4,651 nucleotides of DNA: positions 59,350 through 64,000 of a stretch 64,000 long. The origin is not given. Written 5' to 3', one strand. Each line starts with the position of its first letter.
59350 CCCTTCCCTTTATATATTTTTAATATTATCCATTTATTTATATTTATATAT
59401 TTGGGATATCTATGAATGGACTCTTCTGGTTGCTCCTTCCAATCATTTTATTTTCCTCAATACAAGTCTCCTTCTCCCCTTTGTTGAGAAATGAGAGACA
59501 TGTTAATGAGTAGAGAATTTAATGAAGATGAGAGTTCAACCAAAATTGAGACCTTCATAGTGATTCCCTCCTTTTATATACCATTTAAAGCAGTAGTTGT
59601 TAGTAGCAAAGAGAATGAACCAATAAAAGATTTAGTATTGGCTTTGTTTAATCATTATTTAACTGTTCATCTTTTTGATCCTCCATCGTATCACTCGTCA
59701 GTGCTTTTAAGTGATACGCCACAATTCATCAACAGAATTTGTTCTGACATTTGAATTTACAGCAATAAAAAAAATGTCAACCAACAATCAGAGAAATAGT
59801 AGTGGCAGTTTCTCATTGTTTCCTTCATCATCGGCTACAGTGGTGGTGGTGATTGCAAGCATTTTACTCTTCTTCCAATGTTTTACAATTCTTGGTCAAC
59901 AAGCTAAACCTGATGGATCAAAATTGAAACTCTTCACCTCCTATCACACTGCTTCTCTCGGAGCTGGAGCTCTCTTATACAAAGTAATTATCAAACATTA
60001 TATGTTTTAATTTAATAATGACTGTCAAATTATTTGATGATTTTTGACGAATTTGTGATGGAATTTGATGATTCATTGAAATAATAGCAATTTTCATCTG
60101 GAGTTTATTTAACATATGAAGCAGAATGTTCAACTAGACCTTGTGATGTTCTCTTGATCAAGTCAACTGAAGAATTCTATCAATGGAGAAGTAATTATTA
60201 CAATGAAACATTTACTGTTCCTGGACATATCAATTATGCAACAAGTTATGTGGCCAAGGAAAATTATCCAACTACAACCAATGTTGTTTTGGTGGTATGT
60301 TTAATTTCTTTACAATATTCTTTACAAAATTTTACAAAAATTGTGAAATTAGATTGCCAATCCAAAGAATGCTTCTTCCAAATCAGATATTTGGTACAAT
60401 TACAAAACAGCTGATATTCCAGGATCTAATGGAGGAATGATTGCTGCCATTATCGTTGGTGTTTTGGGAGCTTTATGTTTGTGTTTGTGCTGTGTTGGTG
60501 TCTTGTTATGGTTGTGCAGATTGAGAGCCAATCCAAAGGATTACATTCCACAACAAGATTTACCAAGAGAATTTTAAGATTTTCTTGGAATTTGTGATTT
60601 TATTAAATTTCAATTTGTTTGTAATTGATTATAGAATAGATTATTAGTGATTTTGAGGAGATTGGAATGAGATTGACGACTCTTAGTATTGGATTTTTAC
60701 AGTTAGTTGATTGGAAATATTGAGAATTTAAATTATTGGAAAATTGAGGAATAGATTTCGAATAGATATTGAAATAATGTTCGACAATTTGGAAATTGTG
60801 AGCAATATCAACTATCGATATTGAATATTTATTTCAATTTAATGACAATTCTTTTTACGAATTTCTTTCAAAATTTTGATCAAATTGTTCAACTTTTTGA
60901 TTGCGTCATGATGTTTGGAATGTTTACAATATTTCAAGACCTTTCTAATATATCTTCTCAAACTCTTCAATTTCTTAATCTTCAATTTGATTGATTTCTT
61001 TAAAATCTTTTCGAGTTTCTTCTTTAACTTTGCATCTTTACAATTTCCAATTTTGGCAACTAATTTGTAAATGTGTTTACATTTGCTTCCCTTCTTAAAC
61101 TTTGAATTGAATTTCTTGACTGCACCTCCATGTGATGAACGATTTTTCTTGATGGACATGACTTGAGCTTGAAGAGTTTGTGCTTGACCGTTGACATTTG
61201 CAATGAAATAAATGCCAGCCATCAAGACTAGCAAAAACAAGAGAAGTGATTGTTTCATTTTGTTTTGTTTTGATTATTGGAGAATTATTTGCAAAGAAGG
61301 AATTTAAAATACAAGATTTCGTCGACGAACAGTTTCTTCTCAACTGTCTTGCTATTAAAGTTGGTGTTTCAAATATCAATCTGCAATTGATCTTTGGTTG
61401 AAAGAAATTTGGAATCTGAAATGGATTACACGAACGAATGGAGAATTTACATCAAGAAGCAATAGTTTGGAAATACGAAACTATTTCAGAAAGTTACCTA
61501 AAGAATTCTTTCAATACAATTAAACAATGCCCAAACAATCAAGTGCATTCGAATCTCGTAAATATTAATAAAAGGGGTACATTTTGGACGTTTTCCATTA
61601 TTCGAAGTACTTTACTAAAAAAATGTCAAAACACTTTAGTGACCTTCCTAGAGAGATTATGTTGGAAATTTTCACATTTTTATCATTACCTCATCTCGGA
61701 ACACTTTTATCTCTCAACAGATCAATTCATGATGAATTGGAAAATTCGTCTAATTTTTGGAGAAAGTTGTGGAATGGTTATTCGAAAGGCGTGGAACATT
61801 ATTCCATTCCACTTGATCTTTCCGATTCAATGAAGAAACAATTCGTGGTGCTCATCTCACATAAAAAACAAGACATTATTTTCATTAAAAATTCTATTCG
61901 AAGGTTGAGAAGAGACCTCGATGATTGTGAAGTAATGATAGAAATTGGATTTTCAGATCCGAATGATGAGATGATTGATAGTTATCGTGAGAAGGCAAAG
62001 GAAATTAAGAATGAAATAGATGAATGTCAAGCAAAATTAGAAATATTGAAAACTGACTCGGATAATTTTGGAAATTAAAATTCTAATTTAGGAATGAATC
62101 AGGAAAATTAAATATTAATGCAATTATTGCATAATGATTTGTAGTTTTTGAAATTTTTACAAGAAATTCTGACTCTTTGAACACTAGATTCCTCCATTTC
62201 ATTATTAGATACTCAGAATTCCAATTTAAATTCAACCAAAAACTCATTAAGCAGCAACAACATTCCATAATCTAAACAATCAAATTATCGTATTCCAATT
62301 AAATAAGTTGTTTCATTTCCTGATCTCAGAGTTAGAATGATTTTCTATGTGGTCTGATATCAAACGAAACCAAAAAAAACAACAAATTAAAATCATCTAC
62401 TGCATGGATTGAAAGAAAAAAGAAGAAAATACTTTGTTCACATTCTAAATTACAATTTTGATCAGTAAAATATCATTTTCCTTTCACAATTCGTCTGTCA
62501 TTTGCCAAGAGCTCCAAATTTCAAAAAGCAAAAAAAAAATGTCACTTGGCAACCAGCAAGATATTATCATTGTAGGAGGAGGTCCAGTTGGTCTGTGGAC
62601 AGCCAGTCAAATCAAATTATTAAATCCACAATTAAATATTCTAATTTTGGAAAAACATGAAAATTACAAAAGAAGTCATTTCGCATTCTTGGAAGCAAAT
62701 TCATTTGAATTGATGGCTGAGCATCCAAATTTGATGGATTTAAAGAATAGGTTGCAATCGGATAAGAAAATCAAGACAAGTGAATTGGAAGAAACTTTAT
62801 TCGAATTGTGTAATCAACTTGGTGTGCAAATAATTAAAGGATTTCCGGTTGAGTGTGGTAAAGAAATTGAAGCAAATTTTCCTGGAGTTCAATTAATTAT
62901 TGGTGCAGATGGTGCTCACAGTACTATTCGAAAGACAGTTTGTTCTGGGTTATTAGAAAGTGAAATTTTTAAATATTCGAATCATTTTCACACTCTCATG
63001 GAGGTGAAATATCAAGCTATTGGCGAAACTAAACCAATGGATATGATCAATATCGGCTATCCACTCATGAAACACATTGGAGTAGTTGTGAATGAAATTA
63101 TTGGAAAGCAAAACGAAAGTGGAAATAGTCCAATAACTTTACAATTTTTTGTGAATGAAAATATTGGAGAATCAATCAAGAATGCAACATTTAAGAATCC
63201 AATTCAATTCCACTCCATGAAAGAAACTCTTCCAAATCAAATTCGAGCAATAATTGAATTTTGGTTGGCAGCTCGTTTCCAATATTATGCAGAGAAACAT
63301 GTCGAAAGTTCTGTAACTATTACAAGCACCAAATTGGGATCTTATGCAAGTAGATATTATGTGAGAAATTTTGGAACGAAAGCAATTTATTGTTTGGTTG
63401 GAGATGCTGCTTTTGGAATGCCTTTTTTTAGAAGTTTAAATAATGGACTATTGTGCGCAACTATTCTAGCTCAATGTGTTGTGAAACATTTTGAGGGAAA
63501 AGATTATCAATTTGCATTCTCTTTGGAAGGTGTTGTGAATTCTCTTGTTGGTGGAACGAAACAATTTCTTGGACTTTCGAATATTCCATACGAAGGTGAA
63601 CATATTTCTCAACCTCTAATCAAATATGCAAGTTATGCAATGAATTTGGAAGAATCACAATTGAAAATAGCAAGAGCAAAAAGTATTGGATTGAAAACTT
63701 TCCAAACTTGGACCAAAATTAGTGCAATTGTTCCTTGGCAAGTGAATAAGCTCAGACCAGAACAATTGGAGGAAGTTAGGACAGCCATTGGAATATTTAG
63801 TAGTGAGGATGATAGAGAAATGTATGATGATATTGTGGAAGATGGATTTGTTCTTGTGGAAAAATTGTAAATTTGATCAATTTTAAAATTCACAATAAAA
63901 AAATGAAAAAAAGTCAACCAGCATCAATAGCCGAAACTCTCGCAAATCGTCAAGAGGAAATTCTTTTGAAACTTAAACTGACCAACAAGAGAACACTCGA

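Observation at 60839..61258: Secreted ultra-cationic Lys-rich small protein: candidate membrane-active or antibacterial effector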

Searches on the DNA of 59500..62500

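Call 51: search_rna_families(source=window, start=59500, end=62500, threshold=evalue, max_evalue=1)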
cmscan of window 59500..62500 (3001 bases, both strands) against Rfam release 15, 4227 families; matches with E-value up to 1: 1.
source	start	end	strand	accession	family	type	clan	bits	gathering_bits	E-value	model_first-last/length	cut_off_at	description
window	61253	61360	-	RF01226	snoZ5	Gene; snRNA; snoRNA; CD-box;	CL00045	23.6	60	0.73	1-113/113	no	Small nucleolar RNA Z5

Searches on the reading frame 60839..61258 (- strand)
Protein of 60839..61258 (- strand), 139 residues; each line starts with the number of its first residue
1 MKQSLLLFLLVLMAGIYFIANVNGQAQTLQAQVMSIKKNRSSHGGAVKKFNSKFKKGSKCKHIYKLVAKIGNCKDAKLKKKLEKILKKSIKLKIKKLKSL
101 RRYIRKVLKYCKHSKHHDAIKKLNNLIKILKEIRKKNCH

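Call 3: search_protein_families(library=pfam, proteins=[window:60839-61258:-], max_evalue=10)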
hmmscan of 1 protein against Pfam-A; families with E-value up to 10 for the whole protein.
window:60839-61258:- (139 aa): 2 families
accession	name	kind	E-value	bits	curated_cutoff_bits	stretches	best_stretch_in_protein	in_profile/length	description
PF13012.11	MitMem_reg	-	0.15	12.4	26.6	1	75-136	20-79/113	Maintenance of mitochondrial structure and function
PF12408.13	DUF3666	-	1.4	8.7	25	0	48-70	25-47/47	Ribose-5-phosphate isomerase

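Call 5: find_homologous_proteins(query=window:60842-61258:-, max_evalue=10)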
Query window:60842-61258:- (139 aa): 1 proteins with E <= 10 among 148 candidates.
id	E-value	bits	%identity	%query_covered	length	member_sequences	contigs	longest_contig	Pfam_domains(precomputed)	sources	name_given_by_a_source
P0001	8.0e-70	251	100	91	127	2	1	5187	-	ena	-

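Call 7: find_encoding_contigs(protein=P0001, flank=5000)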
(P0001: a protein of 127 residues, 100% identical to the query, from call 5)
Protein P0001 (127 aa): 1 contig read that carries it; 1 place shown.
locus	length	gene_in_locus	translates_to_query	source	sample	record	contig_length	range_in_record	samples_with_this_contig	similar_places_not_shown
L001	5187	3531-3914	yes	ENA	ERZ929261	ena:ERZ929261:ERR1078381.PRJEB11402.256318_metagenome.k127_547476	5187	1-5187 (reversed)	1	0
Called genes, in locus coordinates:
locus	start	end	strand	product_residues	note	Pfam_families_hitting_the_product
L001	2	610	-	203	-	?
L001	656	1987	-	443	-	PF01494:FAD_binding_3 (faint)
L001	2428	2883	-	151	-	PF12937:F-box-like (weak)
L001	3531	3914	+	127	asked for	-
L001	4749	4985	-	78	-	-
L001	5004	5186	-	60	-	?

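Call 10: list_cluster_members(proteins=[window:60842-61258:-, window:9131-10327:+, window:30962-32794:+, window:36758-37657:-, window:45519-46538:-])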
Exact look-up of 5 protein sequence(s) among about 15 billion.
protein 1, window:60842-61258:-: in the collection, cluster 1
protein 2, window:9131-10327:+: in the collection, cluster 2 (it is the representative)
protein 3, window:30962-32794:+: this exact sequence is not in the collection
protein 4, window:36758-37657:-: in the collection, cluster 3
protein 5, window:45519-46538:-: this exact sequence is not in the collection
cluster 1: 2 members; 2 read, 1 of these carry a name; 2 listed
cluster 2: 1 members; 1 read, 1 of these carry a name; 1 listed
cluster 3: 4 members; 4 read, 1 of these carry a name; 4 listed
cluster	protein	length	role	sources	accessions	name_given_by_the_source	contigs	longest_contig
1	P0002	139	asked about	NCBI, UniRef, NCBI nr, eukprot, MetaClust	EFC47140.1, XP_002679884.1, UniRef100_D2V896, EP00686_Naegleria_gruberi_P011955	predicted protein [Naegleria gruberi] | Predicted protein n=1 Tax=Naegleria gruberi TaxID=5762 RepID=D2V896_NAEGR | uncharacterized protein NAEGRDRAFT_65076 [Naegleria gruberi]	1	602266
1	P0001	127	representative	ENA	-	-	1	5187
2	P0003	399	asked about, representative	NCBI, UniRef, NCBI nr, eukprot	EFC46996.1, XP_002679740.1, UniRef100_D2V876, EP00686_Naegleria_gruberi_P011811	hypothetical protein NAEGRDRAFT_65056 [Naegleria gruberi] | F-box domain-containing protein n=1 Tax=Naegleria gruberi TaxID=5762 RepID=D2V876_NAEGR | uncharacterized protein NAEGRDRAFT_65056 [Naegleria gruberi]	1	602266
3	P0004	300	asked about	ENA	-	-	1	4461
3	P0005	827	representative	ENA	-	-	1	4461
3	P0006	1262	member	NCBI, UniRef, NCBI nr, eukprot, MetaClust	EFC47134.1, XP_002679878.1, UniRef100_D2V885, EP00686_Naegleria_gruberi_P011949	predicted protein [Naegleria gruberi] | Predicted protein n=1 Tax=Naegleria gruberi TaxID=5762 RepID=D2V885_NAEGR | uncharacterized protein NAEGRDRAFT_65065 [Naegleria gruberi]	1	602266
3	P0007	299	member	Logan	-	-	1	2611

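Call 19: search_protein_representatives(protein=window:60842-61258:-)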
Query: 139 residues. Proteins with E-value up to 0.001 (for the whole library): 1; up to 1e-10: 1; up to 1e-30: 1. The best 1 are listed.
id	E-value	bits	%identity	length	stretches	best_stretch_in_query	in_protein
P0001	2.5e-70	250.5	100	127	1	13-139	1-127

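Call 20: predict_structure(protein=window:60842-61186:-)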
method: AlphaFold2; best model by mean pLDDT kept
length: 115 residues; sequences in the alignment: 1
mean_pLDDT: 63.6   pTM: 0.35
mean pLDDT of the five models: 63.6, 62.6, 55.1, 54.5, 48.1
residues with pLDDT >= 90: 4; 70-90: 47; 50-70: 26; < 50: 38
segments of 3 or more residues with pLDDT < 50: 1-36
pLDDT, mean of each block of 10 residues (from residue 1): 39 38 42 49 71 76 60 71 87 88 81 56
secondary structure, 60 per line:
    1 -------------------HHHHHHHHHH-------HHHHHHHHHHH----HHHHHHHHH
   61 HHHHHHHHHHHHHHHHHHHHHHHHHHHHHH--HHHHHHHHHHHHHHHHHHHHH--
elements in order: H20-29 H37-47 H52-90 H93-113

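Call 22: find_related_loci(query=window:60842-61258:-, collection=metagenome_contigs, flank=5000)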
Query window:60842-61258:- (139 aa) in metagenome_contigs; peptide patterns used: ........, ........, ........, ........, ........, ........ (x = any residue, [..] = any of these).
327 stretches matched a pattern, but none encodes a relative of the query by tblastn (E <= 1e-3).

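Call 29: fold_search(model_id=the predicted structure, library=pdb)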
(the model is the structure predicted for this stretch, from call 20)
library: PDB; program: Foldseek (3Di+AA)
matches with E <= 10: 76; with E <= 0.001: 0
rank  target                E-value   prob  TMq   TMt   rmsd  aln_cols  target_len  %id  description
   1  2p01_MODEL_1_A        2.3e+00  0.25  0.43  0.17  21.1       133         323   10  The structure of receptor-associated protein(RAP) (released 2007-08-21)
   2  9rai_d                2.8e+00  0.51  0.36  0.06   6.1        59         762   12  Structure of the S.aureus MecA/ClpC/ClpP degradation system (released 2025-09-10)
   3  2pih_A                3.0e+00  0.23  0.36  0.34  13.3       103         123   16  Crystal structure of Protein ymcA from Bacillus subtilis, NorthEast Structural Genomics target SR375 (released 2007-05-01)
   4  9ci3_C                3.0e+00  0.16  0.34  0.20   8.8        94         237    8  Structure of the LRRK2/14-3-3 complex (released 2025-09-03)
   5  3uo3_B                3.0e+00  0.13  0.26  0.21   7.9        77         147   19  Jac1 co-chaperone from Saccharomyces cerevisiae, 5-182 clone (released 2011-12-14)
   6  6he1_A                3.4e+00  0.10  0.28  0.10  10.4        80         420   15  Pseudomonas aeruginosa Seryl-tRNA Synthetase in Complex with 5'-O-(N-(L-seryl)-sulfamoyl)N3-methyluridine (released 2019-12-04)
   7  2o98_A                3.6e+00  0.20  0.38  0.20   8.5        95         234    9  Structure of the 14-3-3 / H+-ATPase plant complex (released 2007-04-03)
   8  8bfj_A                3.6e+00  0.09  0.21  0.15  14.5        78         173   18  CNOT11-GGNBP2 complex (released 2022-12-28)
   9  8dgp_A                3.9e+00  0.20  0.37  0.20   7.7        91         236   11  14-3-3 epsilon bound to phosphorylated PEAK3 (pS69) peptide (released 2023-06-07)
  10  9c3i_S                3.9e+00  0.11  0.31  0.17  11.2       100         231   22  Rebuilt CNOT3/tRNA-LEU structure (released 2024-12-04)
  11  9rai_f                4.4e+00  0.38  0.37  0.06   6.3        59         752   12  Structure of the S.aureus MecA/ClpC/ClpP degradation system (released 2025-09-10)
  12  5yny_D                4.4e+00  0.13  0.37  0.38  15.2       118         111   15  Structure of house dust mite allergen Der F 21 in PEG2KMME (released 2019-03-13)
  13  9rai_e                4.7e+00  0.33  0.36  0.06   6.4        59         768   12  Structure of the S.aureus MecA/ClpC/ClpP degradation system (released 2025-09-10)
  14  9rai_c                4.7e+00  0.33  0.37  0.06   5.9        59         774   12  Structure of the S.aureus MecA/ClpC/ClpP degradation system (released 2025-09-10)
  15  8dgp_B                4.7e+00  0.15  0.36  0.21   6.9        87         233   10  14-3-3 epsilon bound to phosphorylated PEAK3 (pS69) peptide (released 2023-06-07)
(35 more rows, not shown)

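Call 50: search_solved_structures(query=window:60842-61186:-, max_evalue=10)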
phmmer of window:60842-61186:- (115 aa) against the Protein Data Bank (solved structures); distinct sequences matched with E-value up to 10: 6.
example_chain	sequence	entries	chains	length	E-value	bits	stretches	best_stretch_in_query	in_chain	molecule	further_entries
8fbk_A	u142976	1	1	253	0.83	13.4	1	47-109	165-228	KWOCA_65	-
3se3_B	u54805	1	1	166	1.1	12.9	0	3-53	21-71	Interferon alpha 2b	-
8tpu_A9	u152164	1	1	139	2.2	12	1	52-93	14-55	60S ribosomal protein L35ae, putative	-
8oyy_A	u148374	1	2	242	3.9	11.2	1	49-107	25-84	De novo designed soluble GPCR-like protein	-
6w2r_A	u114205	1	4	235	4.7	10.9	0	55-112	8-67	Junction 19 DHR54-DHR79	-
3j79_9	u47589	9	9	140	6.6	10.5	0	52-93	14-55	60S ribosomal protein eL33 | 60S ribosomal protein L35Ae, putative | 60S ribosomal protein L35ae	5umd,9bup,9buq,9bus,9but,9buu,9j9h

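Call 59: find_related_loci(query=window:60842-61258:-, collection=viral_contigs, flank=3000)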
Query window:60842-61258:- (139 aa) in viral_contigs; peptide patterns used: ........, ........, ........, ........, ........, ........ (x = any residue, [..] = any of these).
5 stretches matched a pattern, but none encodes a relative of the query by tblastn (E <= 1e-3).

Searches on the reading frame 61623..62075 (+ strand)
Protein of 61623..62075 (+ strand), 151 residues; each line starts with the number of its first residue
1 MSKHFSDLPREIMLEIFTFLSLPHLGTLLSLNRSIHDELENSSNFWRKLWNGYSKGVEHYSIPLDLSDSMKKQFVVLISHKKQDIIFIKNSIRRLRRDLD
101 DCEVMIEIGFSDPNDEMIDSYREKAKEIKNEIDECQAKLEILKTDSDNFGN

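Call 39: search_protein_families(library=pfam, proteins=[window:61623-62075:+], max_evalue=0.01)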
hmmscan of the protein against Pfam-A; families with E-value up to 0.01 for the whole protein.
window:61623-62075:+ (151 aa): 2 families
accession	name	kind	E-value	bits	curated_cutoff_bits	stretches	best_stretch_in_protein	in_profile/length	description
PF12937.12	F-box-like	-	9.1e-06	25.8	24.3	1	5-49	1-44/47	F-box-like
PF00646.38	F-box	-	0.0002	21.6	20.5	1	5-37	1-33/43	F-box domain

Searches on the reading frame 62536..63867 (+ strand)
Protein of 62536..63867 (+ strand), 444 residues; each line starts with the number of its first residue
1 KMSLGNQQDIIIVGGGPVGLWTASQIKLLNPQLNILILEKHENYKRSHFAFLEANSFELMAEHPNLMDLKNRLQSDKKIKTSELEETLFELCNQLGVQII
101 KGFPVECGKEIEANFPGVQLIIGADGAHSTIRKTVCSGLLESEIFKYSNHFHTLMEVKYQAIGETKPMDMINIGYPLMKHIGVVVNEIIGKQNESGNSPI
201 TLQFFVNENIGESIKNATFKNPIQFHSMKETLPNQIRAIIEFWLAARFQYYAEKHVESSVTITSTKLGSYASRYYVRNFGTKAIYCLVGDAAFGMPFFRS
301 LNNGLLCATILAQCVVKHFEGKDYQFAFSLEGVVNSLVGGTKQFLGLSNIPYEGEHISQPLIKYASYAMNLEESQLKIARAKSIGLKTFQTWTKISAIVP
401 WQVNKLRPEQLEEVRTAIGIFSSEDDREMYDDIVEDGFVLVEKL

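Call 17: find_homologous_proteins(query=window:62536-63867:+, max_evalue=1e-20)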
Query window:62536-63867:+ (444 aa): 96 proteins with E <= 1e-20 among 3727 candidates.
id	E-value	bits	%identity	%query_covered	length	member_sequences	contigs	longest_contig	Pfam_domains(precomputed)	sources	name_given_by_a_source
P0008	1.2e-294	995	99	100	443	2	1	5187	PF01494.26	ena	-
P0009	4.4e-119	416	47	94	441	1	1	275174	PF01494.26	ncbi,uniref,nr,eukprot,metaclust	ncbi:predicted protein [Naegleria gruberi]|uniref:Predicted protein n=1 Tax=Naegleria gruberi TaxID=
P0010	1.1e-118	415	48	94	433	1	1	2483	PF01494.26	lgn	-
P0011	4.3e-86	308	39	91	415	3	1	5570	PF01494.26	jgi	-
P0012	5.0e-81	291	38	89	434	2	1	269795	-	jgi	jgi:2-polyprenyl-6-methoxyphenol hydroxylase-like FAD-dependent oxidoreductase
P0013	4.9e-76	275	37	90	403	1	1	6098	-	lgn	-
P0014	3.6e-70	255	36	89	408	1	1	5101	PF01494.26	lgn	-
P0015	2.0e-68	250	35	93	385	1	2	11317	PF01266.31,PF01494.26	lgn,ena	-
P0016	3.3e-68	249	35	89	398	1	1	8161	PF01494.26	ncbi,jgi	jgi:2-polyprenyl-6-methoxyphenol hydroxylase-like FAD-dependent oxidoreductase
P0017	1.5e-63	233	34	89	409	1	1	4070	-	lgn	-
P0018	3.0e-63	232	35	96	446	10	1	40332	PF01494.26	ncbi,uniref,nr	ncbi:unnamed protein product [Adineta steineri]|uniref:FAD-binding domain-containing protein n=3 Tax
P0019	9.7e-61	224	31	87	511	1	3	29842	PF01494.26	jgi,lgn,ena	-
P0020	2.8e-60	223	34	97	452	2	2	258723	-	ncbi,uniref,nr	ncbi:unnamed protein product [Adineta ricciae]|uniref:FAD-binding domain-containing protein n=1 Tax=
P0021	7.8e-60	221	34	93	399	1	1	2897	-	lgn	-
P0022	2.1e-59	220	34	95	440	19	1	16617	-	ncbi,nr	ncbi:unnamed protein product [Rotaria sp. Silwood2]|nr:unnamed protein product [Rotaria sp. Silwood2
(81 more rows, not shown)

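Call 39: search_protein_families(library=pfam, proteins=[window:62536-63867:+], max_evalue=0.01)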
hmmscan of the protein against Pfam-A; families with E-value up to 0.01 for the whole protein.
window:62536-63867:+ (444 aa): 4 families
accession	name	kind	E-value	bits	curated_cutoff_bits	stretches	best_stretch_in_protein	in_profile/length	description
PF01494.25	FAD_binding_3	-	8.1e-06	25.7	22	0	9-60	3-53/349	FAD binding domain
PF01266.30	DAO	-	0.0016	18.5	27.9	0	9-42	1-32/353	FAD dependent oxidoreductase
PF01946.23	Thi4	-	0.0019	17.9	26.2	1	7-41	17-50/235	Thi4 family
PF13738.12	Pyr_redox_3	-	0.0078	15.9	30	0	11-47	1-35/305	Pyridine nucleotide-disulphide oxidoreductase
